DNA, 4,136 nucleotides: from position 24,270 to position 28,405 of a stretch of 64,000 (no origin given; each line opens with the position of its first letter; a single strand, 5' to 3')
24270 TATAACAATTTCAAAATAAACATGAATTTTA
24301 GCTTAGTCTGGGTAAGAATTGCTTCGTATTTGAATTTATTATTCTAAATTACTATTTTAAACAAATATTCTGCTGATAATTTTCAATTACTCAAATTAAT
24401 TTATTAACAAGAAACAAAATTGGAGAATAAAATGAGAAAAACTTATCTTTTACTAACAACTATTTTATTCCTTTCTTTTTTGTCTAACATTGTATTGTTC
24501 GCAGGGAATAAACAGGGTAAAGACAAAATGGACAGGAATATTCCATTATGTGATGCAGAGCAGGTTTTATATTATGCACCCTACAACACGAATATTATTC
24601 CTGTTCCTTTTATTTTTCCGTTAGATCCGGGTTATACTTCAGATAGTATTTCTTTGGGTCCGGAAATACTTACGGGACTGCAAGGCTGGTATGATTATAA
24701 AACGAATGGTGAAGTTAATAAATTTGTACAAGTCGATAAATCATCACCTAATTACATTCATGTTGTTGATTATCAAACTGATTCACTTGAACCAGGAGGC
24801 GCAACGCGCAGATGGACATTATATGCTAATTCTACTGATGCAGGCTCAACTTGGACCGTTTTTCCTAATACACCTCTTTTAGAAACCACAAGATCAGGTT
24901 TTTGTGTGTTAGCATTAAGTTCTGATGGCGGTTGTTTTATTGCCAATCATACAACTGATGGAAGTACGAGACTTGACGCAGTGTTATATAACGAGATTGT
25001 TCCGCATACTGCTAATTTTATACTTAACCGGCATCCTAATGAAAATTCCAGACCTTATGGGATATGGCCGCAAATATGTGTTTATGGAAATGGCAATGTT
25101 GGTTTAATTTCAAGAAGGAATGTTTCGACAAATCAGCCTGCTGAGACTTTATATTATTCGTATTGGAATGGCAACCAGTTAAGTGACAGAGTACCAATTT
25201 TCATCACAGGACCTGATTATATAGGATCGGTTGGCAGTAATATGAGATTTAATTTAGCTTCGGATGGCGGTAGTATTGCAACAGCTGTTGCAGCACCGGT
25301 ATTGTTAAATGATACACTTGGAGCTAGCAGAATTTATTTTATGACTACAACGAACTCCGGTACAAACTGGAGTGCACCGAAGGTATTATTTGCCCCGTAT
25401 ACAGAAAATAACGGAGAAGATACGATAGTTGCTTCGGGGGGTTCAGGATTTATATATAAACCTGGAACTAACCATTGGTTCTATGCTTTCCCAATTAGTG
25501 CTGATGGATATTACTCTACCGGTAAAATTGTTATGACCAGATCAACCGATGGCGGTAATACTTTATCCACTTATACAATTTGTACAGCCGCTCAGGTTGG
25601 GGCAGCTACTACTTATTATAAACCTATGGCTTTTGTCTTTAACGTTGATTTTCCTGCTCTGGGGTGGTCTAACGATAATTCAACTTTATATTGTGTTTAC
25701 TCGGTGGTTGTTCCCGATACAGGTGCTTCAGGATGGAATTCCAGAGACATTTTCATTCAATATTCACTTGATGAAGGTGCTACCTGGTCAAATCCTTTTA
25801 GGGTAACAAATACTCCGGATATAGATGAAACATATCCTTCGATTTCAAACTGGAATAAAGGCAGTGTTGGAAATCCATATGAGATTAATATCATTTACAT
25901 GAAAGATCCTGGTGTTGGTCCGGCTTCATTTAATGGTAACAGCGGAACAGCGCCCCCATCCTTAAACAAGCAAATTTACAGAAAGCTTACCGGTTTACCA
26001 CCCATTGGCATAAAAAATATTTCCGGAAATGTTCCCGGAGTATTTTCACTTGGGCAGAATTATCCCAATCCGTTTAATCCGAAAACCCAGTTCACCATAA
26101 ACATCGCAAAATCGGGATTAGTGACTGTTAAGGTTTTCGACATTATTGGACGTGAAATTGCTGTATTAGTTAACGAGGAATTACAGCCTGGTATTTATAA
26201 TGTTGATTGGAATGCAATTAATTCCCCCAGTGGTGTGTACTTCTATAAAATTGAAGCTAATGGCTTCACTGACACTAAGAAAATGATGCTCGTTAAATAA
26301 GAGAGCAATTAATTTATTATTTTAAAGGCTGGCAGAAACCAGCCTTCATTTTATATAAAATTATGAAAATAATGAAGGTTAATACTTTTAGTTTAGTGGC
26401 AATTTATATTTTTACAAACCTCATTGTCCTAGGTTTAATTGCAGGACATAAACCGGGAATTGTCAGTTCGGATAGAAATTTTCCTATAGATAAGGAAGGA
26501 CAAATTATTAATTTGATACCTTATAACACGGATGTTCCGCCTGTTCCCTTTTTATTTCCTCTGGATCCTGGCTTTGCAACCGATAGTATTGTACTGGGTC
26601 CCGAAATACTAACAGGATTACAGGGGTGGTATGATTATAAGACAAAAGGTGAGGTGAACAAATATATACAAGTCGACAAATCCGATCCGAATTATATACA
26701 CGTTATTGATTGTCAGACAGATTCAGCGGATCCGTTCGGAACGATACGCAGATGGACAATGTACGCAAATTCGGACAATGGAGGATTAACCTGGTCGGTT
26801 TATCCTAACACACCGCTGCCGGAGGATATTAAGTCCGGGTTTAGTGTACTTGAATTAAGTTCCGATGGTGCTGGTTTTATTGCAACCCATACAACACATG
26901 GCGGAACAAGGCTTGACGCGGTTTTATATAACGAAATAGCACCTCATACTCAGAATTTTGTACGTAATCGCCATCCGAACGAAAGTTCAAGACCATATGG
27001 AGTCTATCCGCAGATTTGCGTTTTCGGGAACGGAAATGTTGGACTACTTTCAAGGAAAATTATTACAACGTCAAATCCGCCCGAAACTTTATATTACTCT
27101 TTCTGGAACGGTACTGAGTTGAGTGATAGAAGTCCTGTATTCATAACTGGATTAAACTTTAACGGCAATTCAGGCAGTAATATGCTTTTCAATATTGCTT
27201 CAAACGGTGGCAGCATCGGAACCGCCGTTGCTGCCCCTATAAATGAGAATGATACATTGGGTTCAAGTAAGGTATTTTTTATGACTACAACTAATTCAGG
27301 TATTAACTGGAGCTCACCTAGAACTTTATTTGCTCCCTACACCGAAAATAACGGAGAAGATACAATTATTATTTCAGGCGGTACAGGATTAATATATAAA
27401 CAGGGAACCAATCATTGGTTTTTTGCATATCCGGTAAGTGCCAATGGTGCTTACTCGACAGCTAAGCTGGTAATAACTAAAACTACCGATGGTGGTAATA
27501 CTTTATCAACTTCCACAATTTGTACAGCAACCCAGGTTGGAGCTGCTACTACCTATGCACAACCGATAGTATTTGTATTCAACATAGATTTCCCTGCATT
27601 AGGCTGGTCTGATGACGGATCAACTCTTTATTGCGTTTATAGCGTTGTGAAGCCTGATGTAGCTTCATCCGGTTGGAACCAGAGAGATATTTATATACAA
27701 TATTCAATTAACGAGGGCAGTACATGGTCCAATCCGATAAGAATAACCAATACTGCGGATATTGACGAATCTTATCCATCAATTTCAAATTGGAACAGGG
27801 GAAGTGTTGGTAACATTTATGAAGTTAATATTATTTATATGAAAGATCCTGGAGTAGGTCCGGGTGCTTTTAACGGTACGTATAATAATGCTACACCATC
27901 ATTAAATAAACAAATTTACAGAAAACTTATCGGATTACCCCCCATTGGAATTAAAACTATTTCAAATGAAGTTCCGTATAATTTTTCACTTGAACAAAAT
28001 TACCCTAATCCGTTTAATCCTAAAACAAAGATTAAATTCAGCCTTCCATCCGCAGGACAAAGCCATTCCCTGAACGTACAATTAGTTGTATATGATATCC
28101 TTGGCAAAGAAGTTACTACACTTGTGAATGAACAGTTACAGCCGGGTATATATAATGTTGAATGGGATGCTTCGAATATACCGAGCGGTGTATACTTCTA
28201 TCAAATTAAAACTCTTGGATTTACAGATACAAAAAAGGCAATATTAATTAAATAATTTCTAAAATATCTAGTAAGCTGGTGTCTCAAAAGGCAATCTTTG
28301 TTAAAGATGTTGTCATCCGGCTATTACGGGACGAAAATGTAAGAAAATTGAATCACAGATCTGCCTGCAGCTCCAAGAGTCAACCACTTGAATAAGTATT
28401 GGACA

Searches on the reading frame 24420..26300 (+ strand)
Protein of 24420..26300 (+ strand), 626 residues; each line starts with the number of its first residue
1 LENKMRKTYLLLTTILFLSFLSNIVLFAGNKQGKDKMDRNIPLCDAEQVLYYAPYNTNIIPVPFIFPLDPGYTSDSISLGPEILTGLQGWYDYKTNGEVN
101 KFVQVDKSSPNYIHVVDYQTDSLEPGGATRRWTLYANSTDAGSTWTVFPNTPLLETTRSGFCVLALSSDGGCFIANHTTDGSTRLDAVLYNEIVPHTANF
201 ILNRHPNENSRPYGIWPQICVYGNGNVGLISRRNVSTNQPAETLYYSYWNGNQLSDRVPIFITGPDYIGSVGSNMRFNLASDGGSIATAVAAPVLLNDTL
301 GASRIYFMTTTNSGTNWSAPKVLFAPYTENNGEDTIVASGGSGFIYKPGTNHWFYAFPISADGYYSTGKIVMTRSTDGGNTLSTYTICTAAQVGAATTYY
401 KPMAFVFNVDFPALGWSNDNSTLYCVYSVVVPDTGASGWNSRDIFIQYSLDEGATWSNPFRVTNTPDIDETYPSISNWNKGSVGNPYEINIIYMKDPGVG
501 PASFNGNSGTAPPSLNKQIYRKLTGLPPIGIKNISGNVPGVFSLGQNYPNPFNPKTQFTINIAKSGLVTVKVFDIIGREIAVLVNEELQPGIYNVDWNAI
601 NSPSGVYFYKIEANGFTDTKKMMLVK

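Call 90: search_protein_families(library=pfam, proteins=[window:24420-26300:+], max_evalue=0.00001)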
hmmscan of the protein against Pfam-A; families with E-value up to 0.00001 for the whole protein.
window:24420-26300:+ (626 aa): 2 families
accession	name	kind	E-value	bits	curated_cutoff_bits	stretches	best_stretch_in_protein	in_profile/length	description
PF18962.6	Por_Secre_tail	-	5.3e-08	33.5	27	1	548-623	2-74/75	Secretion system C-terminal sorting domain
PF13088.12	BNR_2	-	1e-06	28.7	31.4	0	367-483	183-275/277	BNR repeat-like domain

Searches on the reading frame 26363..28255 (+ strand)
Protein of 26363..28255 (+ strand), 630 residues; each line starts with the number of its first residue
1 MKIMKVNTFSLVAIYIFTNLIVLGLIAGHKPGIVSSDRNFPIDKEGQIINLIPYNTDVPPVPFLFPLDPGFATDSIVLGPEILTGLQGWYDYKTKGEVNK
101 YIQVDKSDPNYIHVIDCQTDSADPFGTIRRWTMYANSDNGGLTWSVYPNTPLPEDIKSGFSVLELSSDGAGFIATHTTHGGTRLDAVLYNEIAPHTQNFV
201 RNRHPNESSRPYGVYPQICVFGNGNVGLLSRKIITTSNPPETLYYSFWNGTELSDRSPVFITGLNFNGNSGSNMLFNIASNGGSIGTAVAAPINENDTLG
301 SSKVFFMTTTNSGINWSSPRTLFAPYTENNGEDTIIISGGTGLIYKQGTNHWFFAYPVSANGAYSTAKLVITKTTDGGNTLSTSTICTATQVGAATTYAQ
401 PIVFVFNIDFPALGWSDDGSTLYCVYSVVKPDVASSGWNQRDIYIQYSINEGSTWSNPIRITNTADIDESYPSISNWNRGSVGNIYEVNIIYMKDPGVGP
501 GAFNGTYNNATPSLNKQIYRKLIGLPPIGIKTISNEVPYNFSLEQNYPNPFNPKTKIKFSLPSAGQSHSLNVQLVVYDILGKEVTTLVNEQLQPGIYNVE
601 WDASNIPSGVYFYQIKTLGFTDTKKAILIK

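Call 90: search_protein_families(library=pfam, proteins=[window:26363-28255:+], max_evalue=0.00001)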
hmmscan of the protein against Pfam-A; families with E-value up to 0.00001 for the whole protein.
window:26363-28255:+ (630 aa): 1 family
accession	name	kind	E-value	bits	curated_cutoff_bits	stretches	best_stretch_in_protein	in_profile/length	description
PF18962.6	Por_Secre_tail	-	1.1e-09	38.9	27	1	547-627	2-74/75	Secretion system C-terminal sorting domain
